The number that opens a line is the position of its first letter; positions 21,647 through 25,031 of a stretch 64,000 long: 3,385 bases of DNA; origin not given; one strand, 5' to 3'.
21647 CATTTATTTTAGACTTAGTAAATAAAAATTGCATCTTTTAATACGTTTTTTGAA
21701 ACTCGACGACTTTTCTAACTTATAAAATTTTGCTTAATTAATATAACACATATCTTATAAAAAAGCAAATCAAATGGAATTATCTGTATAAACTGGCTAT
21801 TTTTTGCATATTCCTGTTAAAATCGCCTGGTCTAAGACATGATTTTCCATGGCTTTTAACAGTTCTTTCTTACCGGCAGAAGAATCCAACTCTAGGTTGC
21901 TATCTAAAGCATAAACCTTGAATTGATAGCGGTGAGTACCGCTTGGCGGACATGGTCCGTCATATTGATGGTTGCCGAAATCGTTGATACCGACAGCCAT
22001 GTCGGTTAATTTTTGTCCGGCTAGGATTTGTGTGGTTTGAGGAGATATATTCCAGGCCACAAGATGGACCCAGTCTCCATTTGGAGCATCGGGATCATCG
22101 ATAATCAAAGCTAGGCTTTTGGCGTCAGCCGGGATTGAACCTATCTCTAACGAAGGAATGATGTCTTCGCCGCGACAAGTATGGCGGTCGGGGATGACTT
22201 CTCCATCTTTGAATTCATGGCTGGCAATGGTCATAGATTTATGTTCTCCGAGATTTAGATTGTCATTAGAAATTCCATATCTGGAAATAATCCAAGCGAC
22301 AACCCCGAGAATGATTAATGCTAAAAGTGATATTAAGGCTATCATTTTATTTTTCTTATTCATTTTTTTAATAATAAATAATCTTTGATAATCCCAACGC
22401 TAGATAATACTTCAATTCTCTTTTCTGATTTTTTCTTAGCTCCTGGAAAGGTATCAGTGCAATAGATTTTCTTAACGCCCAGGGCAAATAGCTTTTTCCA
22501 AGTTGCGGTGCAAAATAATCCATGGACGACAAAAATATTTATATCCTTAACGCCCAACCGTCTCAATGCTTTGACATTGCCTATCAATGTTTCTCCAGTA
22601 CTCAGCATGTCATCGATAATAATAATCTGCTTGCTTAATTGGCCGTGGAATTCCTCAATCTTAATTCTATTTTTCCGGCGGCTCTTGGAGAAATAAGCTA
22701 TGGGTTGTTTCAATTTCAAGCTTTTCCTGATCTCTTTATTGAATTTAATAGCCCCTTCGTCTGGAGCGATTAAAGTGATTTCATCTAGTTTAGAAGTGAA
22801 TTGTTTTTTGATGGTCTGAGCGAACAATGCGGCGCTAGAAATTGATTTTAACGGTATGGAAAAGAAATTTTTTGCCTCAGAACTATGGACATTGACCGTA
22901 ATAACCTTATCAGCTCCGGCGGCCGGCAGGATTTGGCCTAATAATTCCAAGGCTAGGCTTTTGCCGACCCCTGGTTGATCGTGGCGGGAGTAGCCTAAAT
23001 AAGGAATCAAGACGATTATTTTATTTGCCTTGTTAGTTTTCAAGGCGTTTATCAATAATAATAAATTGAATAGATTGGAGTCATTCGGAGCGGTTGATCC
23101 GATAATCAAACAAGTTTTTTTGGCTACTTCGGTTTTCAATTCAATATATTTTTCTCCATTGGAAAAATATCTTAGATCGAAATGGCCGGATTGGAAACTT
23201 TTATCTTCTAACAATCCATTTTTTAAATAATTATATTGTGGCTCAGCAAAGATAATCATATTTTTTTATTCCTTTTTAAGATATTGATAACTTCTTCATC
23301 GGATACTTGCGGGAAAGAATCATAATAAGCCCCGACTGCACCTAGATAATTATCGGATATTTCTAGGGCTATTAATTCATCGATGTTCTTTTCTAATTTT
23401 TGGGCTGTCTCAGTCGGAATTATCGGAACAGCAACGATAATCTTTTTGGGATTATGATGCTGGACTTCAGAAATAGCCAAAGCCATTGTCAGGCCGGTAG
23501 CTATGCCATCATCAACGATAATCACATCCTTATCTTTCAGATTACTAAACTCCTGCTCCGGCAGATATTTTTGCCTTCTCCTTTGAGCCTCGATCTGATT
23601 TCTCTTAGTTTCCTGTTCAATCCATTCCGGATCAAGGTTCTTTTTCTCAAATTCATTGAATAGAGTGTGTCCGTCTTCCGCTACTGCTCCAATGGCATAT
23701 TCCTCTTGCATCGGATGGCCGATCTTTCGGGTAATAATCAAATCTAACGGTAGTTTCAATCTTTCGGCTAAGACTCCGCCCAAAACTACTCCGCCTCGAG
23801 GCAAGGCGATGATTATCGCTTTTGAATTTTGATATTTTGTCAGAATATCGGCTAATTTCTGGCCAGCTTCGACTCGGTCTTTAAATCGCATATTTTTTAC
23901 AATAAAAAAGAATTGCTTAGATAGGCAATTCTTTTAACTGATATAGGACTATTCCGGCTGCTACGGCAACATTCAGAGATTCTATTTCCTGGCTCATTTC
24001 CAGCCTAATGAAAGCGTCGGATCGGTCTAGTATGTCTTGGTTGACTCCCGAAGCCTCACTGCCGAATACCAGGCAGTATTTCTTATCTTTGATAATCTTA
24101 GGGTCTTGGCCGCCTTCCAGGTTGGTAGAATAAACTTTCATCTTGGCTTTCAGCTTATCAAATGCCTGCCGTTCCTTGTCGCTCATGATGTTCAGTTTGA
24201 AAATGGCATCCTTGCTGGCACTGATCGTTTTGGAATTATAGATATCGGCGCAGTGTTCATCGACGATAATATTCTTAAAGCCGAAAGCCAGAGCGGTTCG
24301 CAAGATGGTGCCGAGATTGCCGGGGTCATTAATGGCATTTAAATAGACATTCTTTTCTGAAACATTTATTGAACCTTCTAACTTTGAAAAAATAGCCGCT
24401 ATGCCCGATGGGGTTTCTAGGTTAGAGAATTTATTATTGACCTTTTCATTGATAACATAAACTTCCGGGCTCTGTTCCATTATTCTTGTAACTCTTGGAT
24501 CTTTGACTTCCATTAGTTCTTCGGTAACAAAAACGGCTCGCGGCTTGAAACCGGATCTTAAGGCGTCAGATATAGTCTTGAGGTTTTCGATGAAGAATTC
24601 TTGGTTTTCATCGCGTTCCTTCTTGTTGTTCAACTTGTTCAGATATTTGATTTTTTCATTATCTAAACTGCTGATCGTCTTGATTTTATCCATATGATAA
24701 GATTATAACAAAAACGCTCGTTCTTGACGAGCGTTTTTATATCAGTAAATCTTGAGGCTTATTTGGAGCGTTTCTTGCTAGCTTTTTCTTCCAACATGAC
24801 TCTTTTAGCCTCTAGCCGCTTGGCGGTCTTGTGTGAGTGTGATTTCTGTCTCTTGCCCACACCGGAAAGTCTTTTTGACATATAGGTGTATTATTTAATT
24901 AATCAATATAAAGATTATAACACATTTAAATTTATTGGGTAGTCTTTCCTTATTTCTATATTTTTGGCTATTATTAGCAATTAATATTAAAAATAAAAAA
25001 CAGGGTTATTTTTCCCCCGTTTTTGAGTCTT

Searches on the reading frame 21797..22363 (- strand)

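Call 83: search_protein_families(library=pfam, proteins=[window:21797-22363:-], max_evalue=0.001)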
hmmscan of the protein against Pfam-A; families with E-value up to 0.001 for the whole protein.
window:21797-22363:- (188 aa): 1 family
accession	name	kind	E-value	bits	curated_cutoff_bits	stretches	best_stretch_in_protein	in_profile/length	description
PF01161.25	PBP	-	1.1e-36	126.6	24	1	57-184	2-133/135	Phosphatidylethanolamine-binding protein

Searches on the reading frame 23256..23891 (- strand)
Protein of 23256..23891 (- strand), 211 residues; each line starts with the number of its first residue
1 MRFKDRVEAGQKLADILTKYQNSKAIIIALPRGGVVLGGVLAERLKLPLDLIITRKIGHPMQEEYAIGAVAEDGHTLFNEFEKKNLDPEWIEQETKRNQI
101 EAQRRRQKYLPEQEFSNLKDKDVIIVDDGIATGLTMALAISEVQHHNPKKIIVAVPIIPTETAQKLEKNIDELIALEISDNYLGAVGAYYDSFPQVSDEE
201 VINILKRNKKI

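Call 83: search_protein_families(library=pfam, proteins=[window:23256-23891:-], max_evalue=0.001)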
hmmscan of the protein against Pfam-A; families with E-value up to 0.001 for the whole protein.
window:23256-23891:- (211 aa): 4 families
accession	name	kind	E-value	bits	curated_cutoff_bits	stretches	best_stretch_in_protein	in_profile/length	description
PF00156.33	Pribosyltran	-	1.7e-20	73.4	26.3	1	12-191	18-156/158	Phosphoribosyl transferase domain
PF15609.12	PRTase_2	-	2.5e-06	27.6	28.8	1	114-166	113-165/188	Phosphoribosyl transferase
PF14681.12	UPRTase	-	8.2e-05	22.6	27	1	100-169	96-171/206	Uracil phosphoribosyltransferase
PF24390.1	PRTase-CE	-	0.00082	19.8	27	0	68-169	71-158/253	PRTase-CE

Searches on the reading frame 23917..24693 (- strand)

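Call 83: search_protein_families(library=pfam, proteins=[window:23917-24693:-], max_evalue=0.001)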
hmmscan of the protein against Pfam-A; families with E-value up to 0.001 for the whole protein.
window:23917-24693:- (258 aa): 4 families
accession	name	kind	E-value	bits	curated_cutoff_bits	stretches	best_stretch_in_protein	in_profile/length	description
PF00588.24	SpoU_methylase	-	1e-35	123.4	29.7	1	115-251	3-142/142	SpoU rRNA Methylase family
PF22435.1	MRM3-like_sub_bind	-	8.9e-18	64.9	27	1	12-100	1-84/84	MRM3-like substrate binding domain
PF08032.17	SpoU_sub_bind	-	3.4e-05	24.5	22.8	1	39-106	6-74/76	RNA 2'-O ribose methyltransferase substrate binding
PF18419.6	ATP-grasp_6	-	0.0002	21.4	25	1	210-238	12-40/54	ATP-grasp-like domain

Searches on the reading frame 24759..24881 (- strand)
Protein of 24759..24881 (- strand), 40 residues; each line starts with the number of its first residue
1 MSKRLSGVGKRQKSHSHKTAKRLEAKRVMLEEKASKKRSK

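Call 3: search_protein_families(library=ncbifam, proteins=[window:24759-24881:-], max_evalue=0.01)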
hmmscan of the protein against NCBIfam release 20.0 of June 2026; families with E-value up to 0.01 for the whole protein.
window:24759-24881:- (40 aa): 0 families

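Call 4: search_protein_families(library=pfam, proteins=[window:24759-24881:-], max_evalue=0.01)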
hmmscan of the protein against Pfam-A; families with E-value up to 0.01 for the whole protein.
window:24759-24881:- (40 aa): 0 families

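Call 64: find_homologous_proteins(query=window:24759-24881:-, max_evalue=0.1)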
Query window:24759-24881:- (40 aa): 21 proteins with E <= 0.1 among 21 candidates.
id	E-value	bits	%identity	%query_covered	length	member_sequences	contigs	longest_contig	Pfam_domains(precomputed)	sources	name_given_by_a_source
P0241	1.8e-14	68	100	100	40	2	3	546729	-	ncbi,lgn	-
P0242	1.6e-9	53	80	100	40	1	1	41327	-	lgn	-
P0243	2.5e-9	53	73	100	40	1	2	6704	-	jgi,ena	jgi:hypothetical protein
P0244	3.0e-9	53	82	95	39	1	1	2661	-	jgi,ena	-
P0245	1.0e-8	51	78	93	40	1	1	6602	-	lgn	-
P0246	1.1e-8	51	88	83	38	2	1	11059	-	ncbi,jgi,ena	-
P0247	1.8e-8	50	78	100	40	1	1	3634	-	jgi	-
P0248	4.0e-8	49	80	75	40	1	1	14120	-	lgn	-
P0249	1.2e-7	48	78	93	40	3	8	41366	-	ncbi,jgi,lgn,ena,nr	ncbi:MAG TPA: hypothetical protein VJ926_02820 [Patescibacteria group bacterium]|nr:hypothetical pro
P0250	1.3e-7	48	75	100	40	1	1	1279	-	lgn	-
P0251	1.6e-7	47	74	78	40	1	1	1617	-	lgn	-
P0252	2.2e-7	47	70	100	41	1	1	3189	-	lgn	-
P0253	4.4e-7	46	78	100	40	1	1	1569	-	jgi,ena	-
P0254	4.7e-7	46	76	93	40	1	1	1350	-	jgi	-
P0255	1.4e-6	45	76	90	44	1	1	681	-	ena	-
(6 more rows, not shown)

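Call 79: search_protein_families(library=phrogs, proteins=[window:24759-24881:-], max_evalue=0.001)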
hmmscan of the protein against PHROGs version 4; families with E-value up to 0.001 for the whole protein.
window:24759-24881:- (40 aa): 0 families
